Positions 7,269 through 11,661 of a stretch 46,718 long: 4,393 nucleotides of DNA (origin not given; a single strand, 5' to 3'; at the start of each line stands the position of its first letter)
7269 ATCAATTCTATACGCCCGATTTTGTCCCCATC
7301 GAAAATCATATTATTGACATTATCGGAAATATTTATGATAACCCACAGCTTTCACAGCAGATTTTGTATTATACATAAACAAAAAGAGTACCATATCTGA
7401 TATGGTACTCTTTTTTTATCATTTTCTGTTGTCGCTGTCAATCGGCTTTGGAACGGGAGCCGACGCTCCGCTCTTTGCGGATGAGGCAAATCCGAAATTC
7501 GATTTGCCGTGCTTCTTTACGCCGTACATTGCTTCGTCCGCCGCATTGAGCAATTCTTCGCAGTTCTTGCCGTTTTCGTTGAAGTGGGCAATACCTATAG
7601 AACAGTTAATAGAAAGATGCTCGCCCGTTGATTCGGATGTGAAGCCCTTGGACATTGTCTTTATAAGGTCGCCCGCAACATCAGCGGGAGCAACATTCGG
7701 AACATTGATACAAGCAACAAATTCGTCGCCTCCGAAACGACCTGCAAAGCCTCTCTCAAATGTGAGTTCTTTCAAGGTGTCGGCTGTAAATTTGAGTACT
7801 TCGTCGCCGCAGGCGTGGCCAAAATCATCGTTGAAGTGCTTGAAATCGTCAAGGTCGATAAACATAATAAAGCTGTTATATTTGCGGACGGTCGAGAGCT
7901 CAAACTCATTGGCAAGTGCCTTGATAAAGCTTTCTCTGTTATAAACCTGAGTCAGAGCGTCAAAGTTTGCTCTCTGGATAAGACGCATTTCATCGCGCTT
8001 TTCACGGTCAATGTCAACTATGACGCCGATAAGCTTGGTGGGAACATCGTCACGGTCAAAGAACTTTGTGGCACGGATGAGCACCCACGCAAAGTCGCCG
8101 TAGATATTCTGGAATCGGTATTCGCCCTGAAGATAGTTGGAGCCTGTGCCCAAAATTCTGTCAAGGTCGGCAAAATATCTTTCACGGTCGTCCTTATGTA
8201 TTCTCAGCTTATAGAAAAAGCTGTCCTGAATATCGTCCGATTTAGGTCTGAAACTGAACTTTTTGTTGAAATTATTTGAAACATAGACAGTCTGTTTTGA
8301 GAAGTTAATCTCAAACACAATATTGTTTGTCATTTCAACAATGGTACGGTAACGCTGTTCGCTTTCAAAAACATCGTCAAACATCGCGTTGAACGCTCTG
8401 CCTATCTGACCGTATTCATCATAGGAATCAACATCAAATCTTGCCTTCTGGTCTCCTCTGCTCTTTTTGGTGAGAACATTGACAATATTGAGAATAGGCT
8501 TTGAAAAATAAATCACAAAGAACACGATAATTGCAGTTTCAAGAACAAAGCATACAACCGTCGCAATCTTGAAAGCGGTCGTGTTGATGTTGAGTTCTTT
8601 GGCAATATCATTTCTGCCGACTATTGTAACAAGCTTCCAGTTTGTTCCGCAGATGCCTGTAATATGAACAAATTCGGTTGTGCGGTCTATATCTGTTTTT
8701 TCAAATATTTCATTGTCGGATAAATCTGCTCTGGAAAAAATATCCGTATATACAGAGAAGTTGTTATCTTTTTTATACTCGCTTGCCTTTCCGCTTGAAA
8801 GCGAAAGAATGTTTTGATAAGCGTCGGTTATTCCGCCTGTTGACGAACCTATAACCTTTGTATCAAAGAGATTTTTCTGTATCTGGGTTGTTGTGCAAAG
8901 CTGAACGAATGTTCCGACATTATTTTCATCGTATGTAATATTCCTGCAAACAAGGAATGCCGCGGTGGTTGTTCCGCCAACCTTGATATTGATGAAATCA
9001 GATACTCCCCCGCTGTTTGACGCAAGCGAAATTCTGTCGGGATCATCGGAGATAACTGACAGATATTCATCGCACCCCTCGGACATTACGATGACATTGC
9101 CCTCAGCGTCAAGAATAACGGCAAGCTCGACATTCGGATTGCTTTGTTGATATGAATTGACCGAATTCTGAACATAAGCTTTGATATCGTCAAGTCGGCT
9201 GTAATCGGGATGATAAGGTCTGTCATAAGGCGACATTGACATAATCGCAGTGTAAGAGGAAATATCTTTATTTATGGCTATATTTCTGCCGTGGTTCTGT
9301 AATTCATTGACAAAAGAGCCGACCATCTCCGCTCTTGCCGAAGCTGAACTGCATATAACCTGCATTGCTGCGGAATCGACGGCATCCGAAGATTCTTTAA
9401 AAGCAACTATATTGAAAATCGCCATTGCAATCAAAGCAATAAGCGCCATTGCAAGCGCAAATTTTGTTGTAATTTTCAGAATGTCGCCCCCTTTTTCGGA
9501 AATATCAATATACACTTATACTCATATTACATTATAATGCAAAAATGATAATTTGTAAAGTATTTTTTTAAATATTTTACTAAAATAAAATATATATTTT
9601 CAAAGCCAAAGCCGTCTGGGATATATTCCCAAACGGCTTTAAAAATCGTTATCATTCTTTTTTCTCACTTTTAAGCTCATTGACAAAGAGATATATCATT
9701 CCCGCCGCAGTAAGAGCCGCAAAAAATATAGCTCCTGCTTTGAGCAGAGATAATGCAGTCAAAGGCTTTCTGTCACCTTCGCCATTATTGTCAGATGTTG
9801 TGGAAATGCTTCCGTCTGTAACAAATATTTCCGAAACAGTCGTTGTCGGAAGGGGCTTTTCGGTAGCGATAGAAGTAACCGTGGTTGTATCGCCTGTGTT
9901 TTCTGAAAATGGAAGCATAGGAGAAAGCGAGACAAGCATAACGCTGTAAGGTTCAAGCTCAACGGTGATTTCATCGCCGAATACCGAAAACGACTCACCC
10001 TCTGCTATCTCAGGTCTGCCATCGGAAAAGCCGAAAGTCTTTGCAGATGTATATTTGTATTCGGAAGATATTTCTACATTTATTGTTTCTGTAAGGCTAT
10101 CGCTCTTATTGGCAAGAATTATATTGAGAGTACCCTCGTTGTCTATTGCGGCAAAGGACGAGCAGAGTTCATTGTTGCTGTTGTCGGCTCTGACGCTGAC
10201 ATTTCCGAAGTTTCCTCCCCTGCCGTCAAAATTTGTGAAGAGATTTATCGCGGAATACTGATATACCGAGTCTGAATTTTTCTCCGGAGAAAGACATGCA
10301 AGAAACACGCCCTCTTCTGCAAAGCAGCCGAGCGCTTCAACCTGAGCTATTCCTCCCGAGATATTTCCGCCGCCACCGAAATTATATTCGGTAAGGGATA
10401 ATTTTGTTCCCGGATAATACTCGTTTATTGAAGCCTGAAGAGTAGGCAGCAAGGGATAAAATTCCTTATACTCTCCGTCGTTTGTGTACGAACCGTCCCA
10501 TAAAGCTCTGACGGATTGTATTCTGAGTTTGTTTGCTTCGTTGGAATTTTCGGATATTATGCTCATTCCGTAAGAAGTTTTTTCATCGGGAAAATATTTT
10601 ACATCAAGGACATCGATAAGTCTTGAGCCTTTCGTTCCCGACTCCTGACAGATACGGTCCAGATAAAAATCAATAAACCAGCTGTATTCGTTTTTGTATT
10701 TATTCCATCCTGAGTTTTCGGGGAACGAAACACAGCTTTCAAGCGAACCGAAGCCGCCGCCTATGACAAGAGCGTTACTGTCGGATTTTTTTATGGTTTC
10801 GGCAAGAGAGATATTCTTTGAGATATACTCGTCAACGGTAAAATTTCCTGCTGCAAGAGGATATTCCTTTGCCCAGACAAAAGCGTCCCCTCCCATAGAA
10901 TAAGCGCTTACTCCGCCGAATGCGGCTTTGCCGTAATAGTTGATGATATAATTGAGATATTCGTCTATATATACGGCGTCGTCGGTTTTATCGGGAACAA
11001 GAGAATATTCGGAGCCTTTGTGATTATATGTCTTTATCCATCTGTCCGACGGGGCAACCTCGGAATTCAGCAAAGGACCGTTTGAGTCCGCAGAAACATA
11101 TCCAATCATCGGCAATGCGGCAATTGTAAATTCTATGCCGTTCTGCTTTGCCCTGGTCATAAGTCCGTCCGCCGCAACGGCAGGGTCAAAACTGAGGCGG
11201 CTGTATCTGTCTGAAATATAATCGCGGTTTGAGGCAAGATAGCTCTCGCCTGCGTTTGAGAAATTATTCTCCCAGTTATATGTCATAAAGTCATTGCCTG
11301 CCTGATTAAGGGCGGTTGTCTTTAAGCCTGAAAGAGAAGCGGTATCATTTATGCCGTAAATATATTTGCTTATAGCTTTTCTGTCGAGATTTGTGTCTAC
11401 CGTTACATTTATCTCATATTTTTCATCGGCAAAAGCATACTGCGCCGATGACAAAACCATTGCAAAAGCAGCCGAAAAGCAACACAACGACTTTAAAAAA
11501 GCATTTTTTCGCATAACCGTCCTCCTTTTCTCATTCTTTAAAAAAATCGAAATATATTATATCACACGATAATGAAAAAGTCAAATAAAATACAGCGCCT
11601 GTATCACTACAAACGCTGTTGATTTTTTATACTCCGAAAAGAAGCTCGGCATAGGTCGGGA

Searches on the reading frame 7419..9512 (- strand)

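Call 69: search_protein_families(library=pfam, proteins=[window:7419-9512:-], max_evalue=0.00001)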
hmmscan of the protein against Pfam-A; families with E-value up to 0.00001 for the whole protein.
window:7419-9512:- (697 aa): 3 families
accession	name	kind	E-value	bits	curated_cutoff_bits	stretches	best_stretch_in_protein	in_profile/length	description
PF00990.26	GGDEF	-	2.8e-37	128.4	23.8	1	515-671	1-160/161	Diguanylate cyclase, GGDEF domain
PF08447.18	PAS_3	-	3.2e-10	40.6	25.6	1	410-498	3-89/89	PAS fold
PF00672.30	HAMP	-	9.8e-06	26.3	25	0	336-379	6-49/53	HAMP domain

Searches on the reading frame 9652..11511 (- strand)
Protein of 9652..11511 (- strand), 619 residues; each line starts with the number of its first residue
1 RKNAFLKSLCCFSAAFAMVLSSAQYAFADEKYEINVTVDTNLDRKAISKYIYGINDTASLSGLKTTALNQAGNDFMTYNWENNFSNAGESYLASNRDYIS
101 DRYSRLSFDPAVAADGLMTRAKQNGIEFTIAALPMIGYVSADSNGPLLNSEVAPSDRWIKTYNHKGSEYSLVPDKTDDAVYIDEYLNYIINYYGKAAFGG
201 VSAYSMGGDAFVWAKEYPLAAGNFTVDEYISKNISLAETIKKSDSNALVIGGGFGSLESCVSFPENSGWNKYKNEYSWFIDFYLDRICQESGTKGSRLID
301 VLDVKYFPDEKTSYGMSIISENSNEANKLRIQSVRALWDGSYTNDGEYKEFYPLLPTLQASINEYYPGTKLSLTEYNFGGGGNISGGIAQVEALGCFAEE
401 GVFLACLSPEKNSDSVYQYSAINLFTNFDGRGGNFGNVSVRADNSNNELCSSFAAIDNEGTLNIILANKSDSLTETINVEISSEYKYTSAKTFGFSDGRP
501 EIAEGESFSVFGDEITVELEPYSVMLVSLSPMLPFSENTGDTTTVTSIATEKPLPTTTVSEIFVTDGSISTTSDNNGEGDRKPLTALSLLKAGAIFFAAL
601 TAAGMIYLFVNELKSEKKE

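Call 69: search_protein_families(library=pfam, proteins=[window:9652-11511:-], max_evalue=0.00001)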
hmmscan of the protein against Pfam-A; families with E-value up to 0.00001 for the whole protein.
window:9652-11511:- (619 aa): 1 family
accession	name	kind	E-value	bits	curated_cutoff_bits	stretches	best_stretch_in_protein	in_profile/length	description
PF12891.13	Glyco_hydro_44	-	2.9e-37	129.2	25.1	1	72-309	5-222/223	Glycoside hydrolase family 44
